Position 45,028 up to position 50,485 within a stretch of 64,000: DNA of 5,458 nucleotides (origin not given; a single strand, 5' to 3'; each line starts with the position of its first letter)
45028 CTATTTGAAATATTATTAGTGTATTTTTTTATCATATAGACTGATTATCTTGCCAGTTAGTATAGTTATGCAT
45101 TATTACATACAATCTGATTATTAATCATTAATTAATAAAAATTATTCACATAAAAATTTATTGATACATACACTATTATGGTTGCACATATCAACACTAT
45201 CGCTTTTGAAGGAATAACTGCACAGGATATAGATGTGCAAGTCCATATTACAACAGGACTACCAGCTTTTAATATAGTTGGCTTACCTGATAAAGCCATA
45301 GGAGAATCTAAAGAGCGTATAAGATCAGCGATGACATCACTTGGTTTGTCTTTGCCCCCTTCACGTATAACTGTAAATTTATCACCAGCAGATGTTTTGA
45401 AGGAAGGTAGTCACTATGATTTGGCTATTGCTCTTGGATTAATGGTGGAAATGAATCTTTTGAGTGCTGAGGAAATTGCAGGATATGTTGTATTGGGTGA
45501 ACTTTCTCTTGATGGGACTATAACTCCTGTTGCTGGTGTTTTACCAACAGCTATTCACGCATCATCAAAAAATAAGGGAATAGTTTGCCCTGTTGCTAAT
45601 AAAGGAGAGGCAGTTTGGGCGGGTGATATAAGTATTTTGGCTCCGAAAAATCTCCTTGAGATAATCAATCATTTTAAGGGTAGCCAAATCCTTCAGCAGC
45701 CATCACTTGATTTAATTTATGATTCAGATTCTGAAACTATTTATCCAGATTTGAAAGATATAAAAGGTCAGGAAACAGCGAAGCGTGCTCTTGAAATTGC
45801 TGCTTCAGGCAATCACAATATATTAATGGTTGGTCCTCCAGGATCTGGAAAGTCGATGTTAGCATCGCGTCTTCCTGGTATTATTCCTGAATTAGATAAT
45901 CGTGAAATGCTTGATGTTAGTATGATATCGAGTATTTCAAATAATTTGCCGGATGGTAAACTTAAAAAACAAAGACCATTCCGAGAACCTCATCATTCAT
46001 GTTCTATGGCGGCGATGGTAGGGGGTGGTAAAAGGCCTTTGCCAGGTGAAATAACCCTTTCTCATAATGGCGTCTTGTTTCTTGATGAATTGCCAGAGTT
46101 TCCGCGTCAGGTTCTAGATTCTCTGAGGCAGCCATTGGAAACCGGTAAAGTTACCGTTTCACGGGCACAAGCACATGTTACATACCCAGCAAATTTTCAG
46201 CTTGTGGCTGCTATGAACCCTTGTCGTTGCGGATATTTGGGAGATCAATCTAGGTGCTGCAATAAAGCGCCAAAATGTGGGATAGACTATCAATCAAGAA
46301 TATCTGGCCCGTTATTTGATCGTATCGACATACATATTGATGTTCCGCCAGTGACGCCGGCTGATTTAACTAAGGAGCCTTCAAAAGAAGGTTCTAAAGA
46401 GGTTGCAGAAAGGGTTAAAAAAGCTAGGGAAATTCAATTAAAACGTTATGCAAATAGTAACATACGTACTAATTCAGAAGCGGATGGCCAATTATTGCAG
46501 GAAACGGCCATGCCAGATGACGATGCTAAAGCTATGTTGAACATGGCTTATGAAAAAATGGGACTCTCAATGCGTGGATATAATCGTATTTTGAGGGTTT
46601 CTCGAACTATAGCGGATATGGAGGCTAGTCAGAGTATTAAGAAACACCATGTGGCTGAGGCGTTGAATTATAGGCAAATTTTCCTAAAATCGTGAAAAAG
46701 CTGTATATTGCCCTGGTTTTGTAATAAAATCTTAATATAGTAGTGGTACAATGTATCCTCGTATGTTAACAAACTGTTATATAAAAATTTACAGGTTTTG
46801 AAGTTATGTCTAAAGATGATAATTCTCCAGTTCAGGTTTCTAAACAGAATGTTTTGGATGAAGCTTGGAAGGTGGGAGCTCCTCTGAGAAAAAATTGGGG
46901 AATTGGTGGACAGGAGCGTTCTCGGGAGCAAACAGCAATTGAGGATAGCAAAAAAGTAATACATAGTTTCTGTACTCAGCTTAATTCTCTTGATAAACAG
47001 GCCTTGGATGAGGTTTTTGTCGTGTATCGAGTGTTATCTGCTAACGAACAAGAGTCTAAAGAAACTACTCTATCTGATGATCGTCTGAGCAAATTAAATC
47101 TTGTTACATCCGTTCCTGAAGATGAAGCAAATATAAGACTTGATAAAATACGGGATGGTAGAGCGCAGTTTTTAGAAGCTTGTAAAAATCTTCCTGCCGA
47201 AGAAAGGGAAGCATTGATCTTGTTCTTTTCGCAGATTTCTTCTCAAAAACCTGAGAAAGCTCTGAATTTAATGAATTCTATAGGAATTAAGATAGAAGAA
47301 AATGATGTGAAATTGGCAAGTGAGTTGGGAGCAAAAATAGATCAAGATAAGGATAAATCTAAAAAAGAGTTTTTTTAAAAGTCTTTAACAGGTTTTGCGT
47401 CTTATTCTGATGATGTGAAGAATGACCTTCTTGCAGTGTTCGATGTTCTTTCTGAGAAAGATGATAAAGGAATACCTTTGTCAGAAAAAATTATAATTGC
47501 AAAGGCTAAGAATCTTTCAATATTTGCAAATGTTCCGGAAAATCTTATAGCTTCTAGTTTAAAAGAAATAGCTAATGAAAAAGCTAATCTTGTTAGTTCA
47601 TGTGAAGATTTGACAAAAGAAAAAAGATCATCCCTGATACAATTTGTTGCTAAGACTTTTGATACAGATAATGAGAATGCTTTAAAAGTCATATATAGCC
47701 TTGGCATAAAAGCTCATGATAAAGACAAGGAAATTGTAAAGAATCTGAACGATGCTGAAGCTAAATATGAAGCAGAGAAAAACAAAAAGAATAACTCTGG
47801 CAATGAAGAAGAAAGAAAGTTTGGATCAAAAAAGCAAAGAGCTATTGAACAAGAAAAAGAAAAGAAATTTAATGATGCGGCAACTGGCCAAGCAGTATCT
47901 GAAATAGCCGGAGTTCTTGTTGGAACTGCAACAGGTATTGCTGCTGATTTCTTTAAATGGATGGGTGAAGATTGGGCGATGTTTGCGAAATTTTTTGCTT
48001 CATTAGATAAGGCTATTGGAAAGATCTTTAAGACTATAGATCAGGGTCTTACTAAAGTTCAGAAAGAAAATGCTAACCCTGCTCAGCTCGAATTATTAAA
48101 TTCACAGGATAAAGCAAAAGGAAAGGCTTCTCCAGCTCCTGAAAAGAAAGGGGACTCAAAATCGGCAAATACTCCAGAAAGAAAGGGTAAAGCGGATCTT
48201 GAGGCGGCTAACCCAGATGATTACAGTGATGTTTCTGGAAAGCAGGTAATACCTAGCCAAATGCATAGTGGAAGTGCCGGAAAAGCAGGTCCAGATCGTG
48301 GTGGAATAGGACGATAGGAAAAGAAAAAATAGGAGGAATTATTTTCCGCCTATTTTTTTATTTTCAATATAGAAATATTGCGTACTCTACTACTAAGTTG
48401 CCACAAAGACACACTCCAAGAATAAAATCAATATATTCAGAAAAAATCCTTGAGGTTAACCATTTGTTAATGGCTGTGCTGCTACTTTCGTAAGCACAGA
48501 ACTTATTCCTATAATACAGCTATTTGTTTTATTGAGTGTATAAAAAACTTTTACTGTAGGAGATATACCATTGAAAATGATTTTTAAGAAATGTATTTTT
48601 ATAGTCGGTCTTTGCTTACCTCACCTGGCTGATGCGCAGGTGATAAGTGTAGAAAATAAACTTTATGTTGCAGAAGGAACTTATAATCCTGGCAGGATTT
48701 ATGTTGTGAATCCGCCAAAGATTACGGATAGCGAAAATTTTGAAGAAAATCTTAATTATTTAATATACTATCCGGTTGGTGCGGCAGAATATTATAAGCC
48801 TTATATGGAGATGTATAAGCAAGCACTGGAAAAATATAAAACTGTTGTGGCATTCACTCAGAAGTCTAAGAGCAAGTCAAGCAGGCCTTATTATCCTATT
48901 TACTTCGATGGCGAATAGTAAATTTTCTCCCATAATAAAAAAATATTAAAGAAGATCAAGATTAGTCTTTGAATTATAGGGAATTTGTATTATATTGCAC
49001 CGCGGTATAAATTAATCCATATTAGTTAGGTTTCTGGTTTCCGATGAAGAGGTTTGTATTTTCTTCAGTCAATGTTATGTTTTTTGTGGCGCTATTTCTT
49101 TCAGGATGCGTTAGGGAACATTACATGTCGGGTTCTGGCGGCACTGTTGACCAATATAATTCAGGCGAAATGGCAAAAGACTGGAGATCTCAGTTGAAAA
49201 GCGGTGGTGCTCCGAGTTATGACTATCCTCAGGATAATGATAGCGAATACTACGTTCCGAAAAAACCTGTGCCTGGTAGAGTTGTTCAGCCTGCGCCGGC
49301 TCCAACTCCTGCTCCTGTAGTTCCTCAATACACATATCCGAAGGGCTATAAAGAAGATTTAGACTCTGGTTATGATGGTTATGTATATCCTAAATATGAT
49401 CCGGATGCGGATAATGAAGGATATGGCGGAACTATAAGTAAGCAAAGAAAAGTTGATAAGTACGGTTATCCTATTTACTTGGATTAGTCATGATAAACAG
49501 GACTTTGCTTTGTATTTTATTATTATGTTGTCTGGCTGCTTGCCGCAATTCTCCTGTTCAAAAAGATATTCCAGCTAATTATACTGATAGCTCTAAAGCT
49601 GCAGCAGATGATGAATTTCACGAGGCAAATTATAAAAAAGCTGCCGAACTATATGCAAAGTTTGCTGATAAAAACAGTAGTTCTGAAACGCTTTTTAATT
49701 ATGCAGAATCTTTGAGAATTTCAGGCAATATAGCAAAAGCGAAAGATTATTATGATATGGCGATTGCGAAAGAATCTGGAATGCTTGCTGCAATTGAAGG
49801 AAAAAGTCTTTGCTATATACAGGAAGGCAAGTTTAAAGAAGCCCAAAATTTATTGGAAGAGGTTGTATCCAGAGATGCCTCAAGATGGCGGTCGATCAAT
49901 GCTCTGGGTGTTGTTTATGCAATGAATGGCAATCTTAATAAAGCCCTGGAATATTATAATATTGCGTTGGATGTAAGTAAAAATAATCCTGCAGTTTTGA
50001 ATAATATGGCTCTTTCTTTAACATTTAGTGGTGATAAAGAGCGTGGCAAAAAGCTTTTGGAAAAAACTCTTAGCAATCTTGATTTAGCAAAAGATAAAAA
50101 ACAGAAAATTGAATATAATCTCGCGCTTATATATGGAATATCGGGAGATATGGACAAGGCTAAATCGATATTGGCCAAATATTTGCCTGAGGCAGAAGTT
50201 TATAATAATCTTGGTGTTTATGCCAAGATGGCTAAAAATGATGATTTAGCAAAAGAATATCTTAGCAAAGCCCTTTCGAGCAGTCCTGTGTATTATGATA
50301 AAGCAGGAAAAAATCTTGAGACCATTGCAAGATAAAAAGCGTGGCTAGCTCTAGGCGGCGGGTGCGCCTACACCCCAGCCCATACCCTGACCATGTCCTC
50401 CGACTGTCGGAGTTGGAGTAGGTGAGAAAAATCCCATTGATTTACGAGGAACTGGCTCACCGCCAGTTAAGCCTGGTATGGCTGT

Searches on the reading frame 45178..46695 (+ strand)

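Call 15: search_protein_families(library=pfam, proteins=[window:45178-46695:+], max_evalue=0.001)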
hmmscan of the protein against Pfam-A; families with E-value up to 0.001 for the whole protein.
window:45178-46695:+ (505 aa): 6 families
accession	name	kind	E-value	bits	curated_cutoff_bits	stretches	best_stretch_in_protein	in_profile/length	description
PF01078.27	Mg_chelatase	-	5.7e-95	317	20.3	1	191-395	1-205/207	Magnesium chelatase, subunit ChlI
PF13541.12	ChlI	-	9.1e-40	135.8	27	1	20-141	1-121/121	Subunit ChlI of Mg-chelatase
PF13335.12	Mg_chelatase_C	-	1.5e-30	106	26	1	404-499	2-94/94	Magnesium chelatase, subunit ChlI C-terminal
PF07728.20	AAA_5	-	3.2e-10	40.6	22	1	214-350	1-125/139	AAA domain (dynein-related subfamily)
PF00493.29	MCM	-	4.1e-08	33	23.3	1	290-356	115-181/224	MCM P-loop domain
PF00158.32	Sigma54_activat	-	1.1e-06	28.8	20.2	1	201-347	11-142/168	Sigma-54 interaction domain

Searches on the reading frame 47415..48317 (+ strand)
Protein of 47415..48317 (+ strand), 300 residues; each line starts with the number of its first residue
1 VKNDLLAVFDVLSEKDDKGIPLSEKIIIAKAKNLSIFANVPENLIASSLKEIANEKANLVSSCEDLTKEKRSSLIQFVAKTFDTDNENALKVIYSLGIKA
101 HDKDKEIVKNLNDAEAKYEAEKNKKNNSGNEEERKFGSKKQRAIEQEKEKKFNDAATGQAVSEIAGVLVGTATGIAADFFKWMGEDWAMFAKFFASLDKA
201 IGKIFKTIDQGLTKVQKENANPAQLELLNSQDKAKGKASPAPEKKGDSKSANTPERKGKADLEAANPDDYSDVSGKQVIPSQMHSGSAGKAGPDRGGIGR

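Call 15: search_protein_families(library=pfam, proteins=[window:47415-48317:+], max_evalue=0.001)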
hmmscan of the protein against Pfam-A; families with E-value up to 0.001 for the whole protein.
window:47415-48317:+ (300 aa): 0 families

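Call 22: search_protein_families(library=ncbifam, proteins=[window:47415-48314:+], max_evalue=0.01)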
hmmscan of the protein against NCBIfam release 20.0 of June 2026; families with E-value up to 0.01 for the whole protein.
window:47415-48314:+ (300 aa): 1 family
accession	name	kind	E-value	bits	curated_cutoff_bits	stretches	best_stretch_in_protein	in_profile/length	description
NF011435.0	PRK14866.1-1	equivalog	0.0079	15.2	622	0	52-162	311-420/441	hypothetical protein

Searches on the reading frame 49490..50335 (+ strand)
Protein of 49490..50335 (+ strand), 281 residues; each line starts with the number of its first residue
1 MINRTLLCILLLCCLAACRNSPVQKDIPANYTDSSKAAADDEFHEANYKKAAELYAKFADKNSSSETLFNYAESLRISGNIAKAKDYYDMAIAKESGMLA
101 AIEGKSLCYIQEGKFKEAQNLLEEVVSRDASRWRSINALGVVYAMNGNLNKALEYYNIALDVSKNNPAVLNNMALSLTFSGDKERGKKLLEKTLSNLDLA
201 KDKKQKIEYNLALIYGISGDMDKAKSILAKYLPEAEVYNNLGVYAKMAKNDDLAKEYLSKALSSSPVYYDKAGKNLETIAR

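Call 15: search_protein_families(library=pfam, proteins=[window:49490-50335:+], max_evalue=0.001)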
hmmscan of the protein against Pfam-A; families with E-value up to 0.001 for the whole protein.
window:49490-50335:+ (281 aa): 20 families
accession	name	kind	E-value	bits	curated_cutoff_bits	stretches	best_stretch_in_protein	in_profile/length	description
PF07719.23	TPR_2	-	9e-21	72.7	27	1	137-166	5-34/34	Tetratricopeptide repeat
PF13424.12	TPR_12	-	5.1e-18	65.5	30.1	0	46-93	24-73/77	Tetratricopeptide repeat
PF00515.34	TPR_1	-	1.3e-15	56.9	27.8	1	137-166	5-34/34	Tetratricopeptide repeat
PF13181.12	TPR_8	-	2.5e-14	52.6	25.7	0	235-266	1-32/34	Tetratricopeptide repeat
PF13432.12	TPR_16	-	1.7e-12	48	32.7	1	110-161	8-59/65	Tetratricopeptide repeat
PF13428.12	TPR_14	-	1.1e-11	44.6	23.5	0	138-174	6-42/44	Tetratricopeptide repeat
PF14559.12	TPR_19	-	2.2e-11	44.3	25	1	78-132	4-60/68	Tetratricopeptide repeat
PF13431.12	TPR_17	-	1.6e-09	37.7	24.4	0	122-154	2-34/34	Tetratricopeptide repeat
PF13174.12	TPR_6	-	4.4e-09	36.8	26.3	0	107-128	8-29/33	Tetratricopeptide repeat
PF13374.12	TPR_10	-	3.9e-07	30.3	27.5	0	135-156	4-25/42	Tetratricopeptide repeat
PF20308.4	TPR-S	-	6.2e-06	27.2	27.6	0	195-262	14-79/102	Tetratricopeptide Repeats-Sensor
PF23914.1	TPR_CcmH_CycH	-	1.5e-05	25.3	42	0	112-165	100-153/158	Cytochrome c-type biogenesis protein H TPR domain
PF25063.1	ARM_TT21_C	-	1.6e-05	25.3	35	1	108-169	104-166/209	Tetratricopeptide repeat protein 21 C-terminal ARM domain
PF25062.1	ARM_TT21_N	-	3.1e-05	24.2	40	0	134-194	101-163/222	Tetratricopeptide repeat protein 21 N-terminal ARM repeat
PF01535.26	PPR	-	3.8e-05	24.1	25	0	108-128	9-29/31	PPR repeat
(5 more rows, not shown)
